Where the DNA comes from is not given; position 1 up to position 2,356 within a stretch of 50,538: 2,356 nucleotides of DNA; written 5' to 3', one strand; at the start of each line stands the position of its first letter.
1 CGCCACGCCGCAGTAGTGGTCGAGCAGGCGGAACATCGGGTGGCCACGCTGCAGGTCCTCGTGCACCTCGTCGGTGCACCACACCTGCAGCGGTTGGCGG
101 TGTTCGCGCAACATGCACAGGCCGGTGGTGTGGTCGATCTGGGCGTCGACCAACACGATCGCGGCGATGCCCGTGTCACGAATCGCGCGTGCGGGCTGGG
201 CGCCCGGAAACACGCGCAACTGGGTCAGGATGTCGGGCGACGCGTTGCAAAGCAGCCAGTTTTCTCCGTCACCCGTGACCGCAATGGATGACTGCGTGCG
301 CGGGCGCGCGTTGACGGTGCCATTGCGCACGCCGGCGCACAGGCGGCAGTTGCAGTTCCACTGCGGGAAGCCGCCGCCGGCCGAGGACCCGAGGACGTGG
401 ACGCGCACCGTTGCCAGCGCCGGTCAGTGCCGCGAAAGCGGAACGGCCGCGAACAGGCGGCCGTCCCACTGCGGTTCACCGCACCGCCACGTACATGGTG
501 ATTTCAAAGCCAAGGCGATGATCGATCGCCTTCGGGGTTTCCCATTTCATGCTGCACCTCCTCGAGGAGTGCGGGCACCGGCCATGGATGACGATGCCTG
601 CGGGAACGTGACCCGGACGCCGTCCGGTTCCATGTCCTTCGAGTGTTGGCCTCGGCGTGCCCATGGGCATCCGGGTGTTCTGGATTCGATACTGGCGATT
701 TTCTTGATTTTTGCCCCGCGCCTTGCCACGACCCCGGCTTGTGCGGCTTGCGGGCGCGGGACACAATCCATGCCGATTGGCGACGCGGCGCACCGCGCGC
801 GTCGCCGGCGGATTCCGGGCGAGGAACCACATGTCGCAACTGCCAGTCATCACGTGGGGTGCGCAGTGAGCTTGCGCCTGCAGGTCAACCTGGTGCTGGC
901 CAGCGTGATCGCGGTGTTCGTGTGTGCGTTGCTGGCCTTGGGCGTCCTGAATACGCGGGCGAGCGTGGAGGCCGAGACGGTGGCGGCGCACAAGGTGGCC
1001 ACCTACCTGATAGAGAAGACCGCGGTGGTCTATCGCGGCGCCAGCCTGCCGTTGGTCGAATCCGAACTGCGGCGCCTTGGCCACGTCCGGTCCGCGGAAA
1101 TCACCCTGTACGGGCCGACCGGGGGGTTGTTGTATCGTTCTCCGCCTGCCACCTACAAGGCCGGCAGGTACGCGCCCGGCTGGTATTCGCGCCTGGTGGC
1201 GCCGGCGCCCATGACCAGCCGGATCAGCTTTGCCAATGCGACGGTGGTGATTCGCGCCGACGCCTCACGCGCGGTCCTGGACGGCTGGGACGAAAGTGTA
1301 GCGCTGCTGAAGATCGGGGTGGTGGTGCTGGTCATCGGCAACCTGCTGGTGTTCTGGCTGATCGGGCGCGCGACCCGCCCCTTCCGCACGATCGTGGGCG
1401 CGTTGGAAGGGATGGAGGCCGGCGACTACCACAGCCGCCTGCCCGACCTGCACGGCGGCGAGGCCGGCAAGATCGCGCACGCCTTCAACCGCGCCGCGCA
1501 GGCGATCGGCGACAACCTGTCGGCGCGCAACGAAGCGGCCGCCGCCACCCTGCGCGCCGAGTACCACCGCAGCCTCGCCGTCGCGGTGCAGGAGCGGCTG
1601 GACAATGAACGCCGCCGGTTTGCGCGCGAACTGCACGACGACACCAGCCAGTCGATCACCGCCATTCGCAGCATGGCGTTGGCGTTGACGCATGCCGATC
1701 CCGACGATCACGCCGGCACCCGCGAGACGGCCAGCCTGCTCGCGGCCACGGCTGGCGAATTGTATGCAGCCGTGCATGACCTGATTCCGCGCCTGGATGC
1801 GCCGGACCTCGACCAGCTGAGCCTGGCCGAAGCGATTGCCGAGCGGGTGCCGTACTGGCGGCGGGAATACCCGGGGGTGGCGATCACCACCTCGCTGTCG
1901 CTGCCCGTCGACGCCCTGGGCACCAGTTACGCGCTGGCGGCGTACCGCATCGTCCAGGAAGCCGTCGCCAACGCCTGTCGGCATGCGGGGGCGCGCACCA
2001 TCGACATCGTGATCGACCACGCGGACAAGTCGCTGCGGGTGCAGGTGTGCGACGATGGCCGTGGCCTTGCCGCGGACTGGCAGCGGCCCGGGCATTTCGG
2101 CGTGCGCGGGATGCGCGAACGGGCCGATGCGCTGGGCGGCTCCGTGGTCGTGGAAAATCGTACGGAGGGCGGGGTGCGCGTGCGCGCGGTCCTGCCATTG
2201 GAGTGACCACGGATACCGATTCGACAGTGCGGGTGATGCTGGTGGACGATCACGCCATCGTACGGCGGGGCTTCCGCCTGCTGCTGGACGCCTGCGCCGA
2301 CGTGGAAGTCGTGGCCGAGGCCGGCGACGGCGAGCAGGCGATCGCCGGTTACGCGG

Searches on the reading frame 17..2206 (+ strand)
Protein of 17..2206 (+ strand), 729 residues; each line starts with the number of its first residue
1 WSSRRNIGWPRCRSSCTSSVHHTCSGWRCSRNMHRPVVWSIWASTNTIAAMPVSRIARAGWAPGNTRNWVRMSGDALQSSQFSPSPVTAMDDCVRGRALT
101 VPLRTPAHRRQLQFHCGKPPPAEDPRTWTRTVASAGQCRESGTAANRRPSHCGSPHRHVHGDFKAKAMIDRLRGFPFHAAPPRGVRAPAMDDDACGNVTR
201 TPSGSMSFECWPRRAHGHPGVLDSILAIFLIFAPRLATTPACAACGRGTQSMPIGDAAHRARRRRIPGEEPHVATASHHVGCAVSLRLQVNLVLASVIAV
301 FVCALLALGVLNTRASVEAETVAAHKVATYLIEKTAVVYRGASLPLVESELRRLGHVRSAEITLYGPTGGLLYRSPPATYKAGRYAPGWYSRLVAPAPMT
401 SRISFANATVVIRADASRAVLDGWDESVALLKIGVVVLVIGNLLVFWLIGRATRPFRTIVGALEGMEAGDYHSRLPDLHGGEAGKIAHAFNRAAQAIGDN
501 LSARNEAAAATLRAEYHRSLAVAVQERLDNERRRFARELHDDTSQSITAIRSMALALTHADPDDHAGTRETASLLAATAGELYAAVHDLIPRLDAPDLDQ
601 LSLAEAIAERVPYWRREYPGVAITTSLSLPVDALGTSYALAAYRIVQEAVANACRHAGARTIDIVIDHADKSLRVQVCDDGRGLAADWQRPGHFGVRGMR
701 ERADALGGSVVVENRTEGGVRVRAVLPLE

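Call 36: search_protein_families(library=pfam, proteins=[window:17-2206:+], max_evalue=0.00001)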
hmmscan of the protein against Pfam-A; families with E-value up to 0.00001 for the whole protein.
window:17-2206:+ (729 aa): 3 families
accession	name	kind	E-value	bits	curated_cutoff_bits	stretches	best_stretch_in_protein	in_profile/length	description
PF02518.31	HATPase_c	-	7.4e-11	42.9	26.4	1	641-728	5-109/111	Histidine kinase-, DNA gyrase B-, and HSP90-like ATPase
PF07730.19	HisKA_3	-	4.8e-09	37.1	24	1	531-596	1-66/68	Histidine kinase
PF00672.30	HAMP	-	2.8e-07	31.2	25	1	447-497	1-51/53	HAMP domain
